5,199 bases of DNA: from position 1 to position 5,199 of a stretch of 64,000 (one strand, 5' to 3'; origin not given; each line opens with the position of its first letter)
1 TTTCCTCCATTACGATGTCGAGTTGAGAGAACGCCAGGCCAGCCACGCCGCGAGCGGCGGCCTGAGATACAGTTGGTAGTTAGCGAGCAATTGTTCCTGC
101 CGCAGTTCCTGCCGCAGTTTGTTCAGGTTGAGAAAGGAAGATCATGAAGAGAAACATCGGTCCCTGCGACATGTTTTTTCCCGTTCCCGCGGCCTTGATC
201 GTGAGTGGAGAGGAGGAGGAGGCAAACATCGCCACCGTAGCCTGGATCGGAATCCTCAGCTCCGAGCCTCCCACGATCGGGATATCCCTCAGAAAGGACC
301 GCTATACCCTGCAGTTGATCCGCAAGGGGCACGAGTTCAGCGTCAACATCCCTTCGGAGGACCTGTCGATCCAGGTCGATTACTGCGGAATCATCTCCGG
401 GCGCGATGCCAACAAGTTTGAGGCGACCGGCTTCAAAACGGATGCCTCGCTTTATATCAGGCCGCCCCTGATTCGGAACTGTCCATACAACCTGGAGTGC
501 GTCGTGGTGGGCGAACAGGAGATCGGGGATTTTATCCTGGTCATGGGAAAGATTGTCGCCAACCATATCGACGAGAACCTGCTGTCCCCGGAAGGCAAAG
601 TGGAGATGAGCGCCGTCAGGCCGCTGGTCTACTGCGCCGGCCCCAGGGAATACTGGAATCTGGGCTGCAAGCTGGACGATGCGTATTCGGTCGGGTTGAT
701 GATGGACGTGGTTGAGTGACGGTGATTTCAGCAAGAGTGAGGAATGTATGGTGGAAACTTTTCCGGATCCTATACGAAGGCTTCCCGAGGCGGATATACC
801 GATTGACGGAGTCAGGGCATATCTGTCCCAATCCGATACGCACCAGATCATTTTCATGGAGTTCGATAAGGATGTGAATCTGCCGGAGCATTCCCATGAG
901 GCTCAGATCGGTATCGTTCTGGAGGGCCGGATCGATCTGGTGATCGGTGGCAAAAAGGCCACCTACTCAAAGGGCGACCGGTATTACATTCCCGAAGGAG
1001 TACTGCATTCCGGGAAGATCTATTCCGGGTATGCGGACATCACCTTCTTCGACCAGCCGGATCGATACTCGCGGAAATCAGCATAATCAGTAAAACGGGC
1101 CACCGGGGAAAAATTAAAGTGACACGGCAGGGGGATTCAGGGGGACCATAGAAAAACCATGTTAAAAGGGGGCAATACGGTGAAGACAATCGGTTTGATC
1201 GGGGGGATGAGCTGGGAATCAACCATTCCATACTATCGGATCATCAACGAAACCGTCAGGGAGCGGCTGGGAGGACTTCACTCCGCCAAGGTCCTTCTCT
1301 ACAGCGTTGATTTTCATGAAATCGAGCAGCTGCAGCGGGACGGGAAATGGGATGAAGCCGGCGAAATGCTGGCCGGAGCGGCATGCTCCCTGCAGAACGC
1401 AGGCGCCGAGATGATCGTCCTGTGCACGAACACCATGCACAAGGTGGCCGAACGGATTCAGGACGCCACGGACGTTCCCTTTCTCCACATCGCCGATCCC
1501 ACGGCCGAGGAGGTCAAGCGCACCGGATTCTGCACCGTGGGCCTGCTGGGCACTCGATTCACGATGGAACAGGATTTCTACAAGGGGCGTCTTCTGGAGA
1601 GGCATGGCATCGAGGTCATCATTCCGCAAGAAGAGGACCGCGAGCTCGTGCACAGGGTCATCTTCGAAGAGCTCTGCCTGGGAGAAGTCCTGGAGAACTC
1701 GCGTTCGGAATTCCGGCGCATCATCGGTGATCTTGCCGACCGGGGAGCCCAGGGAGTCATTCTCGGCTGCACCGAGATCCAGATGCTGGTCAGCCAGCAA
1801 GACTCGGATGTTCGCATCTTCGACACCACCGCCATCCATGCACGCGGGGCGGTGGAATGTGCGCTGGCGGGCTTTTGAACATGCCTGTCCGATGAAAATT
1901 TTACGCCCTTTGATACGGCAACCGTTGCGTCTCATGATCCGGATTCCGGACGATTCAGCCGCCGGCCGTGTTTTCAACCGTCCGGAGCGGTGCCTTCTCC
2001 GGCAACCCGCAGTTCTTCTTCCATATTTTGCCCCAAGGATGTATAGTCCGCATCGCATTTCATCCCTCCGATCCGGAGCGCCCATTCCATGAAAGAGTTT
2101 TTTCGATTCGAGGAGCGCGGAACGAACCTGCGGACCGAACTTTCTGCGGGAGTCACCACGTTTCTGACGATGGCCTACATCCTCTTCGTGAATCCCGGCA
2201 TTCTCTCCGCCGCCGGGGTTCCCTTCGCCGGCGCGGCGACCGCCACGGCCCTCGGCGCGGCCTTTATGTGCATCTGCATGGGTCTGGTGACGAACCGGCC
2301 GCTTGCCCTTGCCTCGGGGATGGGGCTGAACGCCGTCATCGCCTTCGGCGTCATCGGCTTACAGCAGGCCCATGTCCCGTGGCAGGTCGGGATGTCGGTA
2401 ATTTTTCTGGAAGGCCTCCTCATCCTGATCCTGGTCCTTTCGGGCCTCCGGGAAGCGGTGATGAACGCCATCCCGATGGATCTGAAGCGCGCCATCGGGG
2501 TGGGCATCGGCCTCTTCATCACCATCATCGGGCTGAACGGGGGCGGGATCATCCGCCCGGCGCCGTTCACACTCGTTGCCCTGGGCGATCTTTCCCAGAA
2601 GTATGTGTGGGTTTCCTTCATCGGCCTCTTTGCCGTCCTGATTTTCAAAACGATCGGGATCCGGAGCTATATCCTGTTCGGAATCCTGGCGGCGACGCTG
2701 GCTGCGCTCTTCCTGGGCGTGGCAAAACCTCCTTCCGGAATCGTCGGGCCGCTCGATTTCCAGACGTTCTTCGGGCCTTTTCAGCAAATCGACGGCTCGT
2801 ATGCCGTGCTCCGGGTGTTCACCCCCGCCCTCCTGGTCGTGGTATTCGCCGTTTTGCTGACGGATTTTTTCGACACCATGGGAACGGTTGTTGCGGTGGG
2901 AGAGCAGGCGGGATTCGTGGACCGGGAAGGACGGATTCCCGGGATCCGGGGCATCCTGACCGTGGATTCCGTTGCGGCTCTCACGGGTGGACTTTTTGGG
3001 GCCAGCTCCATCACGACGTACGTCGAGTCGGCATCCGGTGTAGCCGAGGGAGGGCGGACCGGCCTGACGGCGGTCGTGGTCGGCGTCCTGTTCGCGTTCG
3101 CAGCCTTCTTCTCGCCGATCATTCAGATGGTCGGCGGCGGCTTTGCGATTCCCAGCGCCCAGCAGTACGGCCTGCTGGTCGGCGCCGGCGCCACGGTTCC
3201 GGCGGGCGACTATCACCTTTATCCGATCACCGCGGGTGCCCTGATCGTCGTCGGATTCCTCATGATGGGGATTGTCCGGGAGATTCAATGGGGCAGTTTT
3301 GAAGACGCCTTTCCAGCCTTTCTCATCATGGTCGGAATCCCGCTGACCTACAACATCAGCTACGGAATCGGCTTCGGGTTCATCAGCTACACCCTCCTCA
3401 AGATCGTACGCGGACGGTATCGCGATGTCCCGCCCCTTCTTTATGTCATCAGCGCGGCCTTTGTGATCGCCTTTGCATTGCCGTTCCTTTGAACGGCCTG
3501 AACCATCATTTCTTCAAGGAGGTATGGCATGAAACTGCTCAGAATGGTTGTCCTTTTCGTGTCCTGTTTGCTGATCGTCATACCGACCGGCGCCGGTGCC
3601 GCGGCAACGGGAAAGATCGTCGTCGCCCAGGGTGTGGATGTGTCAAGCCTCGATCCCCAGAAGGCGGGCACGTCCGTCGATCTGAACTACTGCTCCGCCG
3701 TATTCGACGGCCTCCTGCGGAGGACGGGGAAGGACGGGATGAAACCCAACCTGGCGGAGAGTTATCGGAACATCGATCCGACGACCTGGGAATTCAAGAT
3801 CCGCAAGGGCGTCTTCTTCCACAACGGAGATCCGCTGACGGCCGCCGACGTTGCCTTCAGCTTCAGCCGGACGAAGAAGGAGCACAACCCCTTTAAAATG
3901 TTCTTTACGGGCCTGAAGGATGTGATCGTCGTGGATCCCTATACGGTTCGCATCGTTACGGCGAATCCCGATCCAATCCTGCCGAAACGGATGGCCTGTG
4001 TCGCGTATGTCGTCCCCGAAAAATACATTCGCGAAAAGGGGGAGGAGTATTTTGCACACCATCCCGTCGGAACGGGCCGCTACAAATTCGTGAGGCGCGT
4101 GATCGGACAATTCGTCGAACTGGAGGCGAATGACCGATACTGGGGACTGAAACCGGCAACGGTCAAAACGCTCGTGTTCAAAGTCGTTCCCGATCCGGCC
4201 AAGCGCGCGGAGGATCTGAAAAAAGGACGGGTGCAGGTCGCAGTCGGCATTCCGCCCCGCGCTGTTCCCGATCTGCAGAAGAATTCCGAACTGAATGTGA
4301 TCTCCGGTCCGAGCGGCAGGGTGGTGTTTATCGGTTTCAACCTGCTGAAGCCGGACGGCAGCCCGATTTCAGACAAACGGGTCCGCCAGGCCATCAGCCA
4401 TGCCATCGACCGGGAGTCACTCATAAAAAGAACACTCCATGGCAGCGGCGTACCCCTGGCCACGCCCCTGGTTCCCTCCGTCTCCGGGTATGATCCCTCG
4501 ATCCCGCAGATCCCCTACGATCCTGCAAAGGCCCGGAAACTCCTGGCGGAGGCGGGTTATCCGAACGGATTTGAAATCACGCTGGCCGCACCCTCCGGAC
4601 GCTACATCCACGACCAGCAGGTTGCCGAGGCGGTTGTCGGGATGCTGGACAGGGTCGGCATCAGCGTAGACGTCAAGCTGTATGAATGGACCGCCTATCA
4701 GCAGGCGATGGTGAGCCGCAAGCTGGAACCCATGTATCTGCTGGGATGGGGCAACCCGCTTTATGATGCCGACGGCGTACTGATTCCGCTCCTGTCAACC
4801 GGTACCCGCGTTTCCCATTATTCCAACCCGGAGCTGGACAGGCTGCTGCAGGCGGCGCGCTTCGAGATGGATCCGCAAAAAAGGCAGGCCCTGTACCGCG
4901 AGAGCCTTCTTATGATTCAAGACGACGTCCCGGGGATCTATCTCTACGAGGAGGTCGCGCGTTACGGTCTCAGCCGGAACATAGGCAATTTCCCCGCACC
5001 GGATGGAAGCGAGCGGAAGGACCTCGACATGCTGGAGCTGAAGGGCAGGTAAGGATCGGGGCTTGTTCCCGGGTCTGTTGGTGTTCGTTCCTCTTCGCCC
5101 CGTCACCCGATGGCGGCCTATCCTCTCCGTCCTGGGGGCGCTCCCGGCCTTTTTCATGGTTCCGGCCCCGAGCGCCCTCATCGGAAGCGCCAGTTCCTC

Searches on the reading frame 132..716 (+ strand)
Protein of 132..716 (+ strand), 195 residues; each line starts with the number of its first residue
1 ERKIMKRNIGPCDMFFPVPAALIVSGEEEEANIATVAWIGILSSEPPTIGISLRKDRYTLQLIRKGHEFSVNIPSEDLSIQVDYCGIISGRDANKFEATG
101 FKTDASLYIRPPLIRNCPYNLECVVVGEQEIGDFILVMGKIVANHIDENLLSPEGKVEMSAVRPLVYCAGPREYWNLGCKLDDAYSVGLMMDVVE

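Call 39: search_protein_families(library=pfam, proteins=[window:132-716:+], max_evalue=0.001)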
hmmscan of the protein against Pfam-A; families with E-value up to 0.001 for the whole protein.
window:132-716:+ (195 aa): 1 family
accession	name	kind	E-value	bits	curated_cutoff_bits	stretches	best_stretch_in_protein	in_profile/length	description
PF01613.24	Flavin_Reduct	-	2.1e-31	109.6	27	1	16-170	4-147/153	Flavin reductase like domain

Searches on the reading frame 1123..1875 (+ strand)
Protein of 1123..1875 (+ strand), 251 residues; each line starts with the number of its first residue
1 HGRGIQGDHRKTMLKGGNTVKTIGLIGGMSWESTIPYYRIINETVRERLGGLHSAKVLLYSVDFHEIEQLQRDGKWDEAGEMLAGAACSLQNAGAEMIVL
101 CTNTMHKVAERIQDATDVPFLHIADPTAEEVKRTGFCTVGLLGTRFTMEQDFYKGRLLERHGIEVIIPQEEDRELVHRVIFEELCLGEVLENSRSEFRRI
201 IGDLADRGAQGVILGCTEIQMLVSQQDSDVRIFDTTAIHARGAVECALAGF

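Call 39: search_protein_families(library=pfam, proteins=[window:1123-1875:+], max_evalue=0.001)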
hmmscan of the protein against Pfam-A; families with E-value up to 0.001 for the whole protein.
window:1123-1875:+ (251 aa): 1 family
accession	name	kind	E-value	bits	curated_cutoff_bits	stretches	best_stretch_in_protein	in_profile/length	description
PF01177.27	Asp_Glu_race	-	2.2e-44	152.2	31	1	26-241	1-209/211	Asp/Glu/Hydantoin racemase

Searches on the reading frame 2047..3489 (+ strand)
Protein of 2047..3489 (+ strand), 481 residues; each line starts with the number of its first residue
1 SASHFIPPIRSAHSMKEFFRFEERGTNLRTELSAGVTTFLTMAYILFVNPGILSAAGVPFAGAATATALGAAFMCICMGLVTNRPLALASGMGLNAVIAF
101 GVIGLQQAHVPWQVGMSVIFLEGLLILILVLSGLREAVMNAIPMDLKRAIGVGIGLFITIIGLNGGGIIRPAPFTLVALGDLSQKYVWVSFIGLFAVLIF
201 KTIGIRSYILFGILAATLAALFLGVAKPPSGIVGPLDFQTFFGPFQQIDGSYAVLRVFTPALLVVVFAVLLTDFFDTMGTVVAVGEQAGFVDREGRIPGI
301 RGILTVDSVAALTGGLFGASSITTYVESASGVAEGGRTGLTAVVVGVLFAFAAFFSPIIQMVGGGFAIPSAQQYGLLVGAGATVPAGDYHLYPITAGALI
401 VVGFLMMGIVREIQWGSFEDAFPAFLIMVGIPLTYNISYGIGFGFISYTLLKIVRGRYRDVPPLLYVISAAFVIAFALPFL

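Call 39: search_protein_families(library=pfam, proteins=[window:2047-3489:+], max_evalue=0.001)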
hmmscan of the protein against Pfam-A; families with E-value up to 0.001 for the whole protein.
window:2047-3489:+ (481 aa): 1 family
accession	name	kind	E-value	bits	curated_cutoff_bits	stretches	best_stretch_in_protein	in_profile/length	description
PF00860.26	Xan_ur_permease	-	6.8e-30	104.5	27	1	31-362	3-335/389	Permease family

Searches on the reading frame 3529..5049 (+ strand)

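Call 39: search_protein_families(library=pfam, proteins=[window:3529-5049:+], max_evalue=0.001)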
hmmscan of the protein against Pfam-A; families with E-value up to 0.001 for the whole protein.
window:3529-5049:+ (507 aa): 1 family
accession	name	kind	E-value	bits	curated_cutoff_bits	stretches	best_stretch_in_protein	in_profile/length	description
PF00496.27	SBP_bac_5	-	1.4e-96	324.3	32.4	1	71-425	2-364/368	Bacterial extracellular solute-binding proteins, family 5 Middle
